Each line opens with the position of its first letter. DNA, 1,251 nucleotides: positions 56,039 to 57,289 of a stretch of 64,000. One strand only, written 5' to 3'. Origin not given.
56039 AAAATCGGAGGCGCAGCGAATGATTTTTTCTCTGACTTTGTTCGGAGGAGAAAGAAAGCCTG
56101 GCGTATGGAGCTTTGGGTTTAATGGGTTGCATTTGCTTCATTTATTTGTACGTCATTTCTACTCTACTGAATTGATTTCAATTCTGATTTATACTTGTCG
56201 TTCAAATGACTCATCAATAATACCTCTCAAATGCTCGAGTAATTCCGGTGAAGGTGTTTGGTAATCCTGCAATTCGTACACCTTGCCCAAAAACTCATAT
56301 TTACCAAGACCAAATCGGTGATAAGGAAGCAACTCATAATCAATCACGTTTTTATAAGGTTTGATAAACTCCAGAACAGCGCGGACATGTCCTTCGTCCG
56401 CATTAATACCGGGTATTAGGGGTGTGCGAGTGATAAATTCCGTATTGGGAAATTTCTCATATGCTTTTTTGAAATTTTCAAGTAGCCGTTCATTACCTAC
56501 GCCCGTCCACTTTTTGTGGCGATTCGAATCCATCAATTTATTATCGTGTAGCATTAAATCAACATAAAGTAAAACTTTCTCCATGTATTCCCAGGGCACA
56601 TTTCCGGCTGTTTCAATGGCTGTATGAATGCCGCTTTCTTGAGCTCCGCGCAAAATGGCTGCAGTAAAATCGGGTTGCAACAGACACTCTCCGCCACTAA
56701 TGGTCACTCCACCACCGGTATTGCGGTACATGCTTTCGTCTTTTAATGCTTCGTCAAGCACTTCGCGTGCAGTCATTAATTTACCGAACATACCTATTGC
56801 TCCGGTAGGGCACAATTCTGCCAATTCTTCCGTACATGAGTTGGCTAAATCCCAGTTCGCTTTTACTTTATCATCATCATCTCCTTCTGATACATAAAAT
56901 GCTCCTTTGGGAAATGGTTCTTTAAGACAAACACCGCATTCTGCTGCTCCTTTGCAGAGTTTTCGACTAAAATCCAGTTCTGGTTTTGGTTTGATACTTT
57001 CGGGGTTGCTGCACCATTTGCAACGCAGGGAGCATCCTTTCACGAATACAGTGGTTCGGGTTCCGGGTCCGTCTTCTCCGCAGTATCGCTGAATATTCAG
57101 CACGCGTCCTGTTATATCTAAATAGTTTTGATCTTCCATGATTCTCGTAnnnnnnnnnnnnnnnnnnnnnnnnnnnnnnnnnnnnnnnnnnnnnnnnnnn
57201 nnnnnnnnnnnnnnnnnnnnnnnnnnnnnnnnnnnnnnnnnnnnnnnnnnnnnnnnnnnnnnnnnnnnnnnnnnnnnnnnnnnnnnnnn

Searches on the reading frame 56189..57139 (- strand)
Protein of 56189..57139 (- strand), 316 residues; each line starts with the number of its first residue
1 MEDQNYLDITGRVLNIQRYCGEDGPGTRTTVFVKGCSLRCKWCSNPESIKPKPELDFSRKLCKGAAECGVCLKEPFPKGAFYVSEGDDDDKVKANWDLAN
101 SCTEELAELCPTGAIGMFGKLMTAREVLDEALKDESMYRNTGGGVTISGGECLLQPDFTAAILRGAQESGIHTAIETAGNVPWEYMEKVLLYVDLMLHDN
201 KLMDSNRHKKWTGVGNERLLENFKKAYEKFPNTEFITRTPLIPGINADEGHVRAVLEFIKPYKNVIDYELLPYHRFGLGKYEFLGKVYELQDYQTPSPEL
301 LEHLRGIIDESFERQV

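Call 3: search_protein_families(library=pfam, proteins=[window:56189-57139:-], max_evalue=0.01)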
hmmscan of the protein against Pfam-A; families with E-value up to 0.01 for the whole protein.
window:56189-57139:- (316 aa): 2 families
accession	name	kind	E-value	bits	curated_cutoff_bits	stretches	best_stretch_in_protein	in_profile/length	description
PF04055.27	Radical_SAM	-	4.1e-15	56.8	29.5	1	116-249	22-158/166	Radical SAM superfamily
PF13353.11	Fer4_12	-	4.7e-12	46.8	22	1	23-62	2-41/137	4Fe-4S single cluster domain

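Call 4: search_protein_families(library=ncbifam, proteins=[window:56189-57139:-], max_evalue=0.01)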
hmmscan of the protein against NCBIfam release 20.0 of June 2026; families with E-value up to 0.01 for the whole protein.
window:56189-57139:- (316 aa): 19 families
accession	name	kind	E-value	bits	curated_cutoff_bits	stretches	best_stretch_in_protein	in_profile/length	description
NF048010.1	SfplDhtActHpsHDes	equivalog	1.7e-98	329.2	430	1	9-306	4-296/298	(2S)-3-sulfopropanediol dehydratase activating enzyme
TIGR02494.1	PFLE_PFLC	subfamily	2.5e-92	309.2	174.35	1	13-309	1-290/293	glycyl-radical enzyme activating protein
NF043069.1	T4HPD_activ_SAM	equivalog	3.1e-78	263.2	425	1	12-307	3-287/299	trans-4-hydroxy-L-proline dehydratase activase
TIGR04395.1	cutC_activ_rSAM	equivalog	1.1e-73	248.2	360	1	10-309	4-298/309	choline TMA-lyase-activating enzyme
NF048008.1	SfplDhtActHpfHKleb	equivalog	4.9e-70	236.3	500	1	13-307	2-292/308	(2S)-3-sulfopropanediol dehydratase activating enzyme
NF033719.1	ind_deCO2_activ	equivalog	7.7e-70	235.6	425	1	12-310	2-295/302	indoleacetate decarboxylase activase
NF033717.2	HPDL_rSAM_activ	equivalog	4.7e-69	233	420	1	10-307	3-295/311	4-hydroxyphenylacetate decarboxylase activase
NF007483.0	PRK10076.1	equivalog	3.7e-59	200.3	326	2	101-308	78-281/292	[formate-C-acetyltransferase]-activating enzyme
TIGR04003.1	rSAM_BssD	equivalog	9.1e-57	192.6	496.45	1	13-291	3-277/314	[benzylsuccinate synthase]-activating enzyme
TIGR02493.1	PFLA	equivalog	2.1e-53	181.1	231.75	2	119-310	43-234/235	pyruvate formate-lyase-activating protein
NF008356.0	PRK11145.1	equivalog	1.9e-43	148.5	375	2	119-311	48-240/246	pyruvate formate lyase 1-activating protein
TIGR04041.1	activase_YjjW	hypoth_equivalog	8.5e-35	120.5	250.2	1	16-280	7-245/276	YjjW family glycine radical enzyme activase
TIGR02495.1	NrdG2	equivalog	9.4e-12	44.7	131.15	2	143-263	64-184/193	anaerobic ribonucleoside-triphosphate reductase activating protein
TIGR02491.1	NrdG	equivalog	4.6e-08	33.1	126.1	1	22-60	11-49/154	anaerobic ribonucleoside-triphosphate reductase activating protein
TIGR03365.1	Bsubt_queE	equivalog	5.9e-07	29.2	206.1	1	121-189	55-119/238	7-carboxy-7-deazaguanine synthase QueE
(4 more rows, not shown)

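Call 82: search_solved_structures(query=window:56189-57139:-, max_evalue=1e-10)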
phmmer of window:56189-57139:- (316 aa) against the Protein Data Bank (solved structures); distinct sequences matched with E-value up to 1e-10: 3.
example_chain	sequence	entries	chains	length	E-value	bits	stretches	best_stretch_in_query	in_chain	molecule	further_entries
3c8f_A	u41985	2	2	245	1.3e-32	116.3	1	119-310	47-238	Pyruvate formate-lyase 1-activating enzyme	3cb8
8fo0_A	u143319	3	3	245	7e-32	113.9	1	119-310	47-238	Pyruvate formate-lyase 1-activating enzyme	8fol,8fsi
3can_A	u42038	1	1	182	3.8e-28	101.6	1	140-303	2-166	Pyruvate-formate lyase-activating enzyme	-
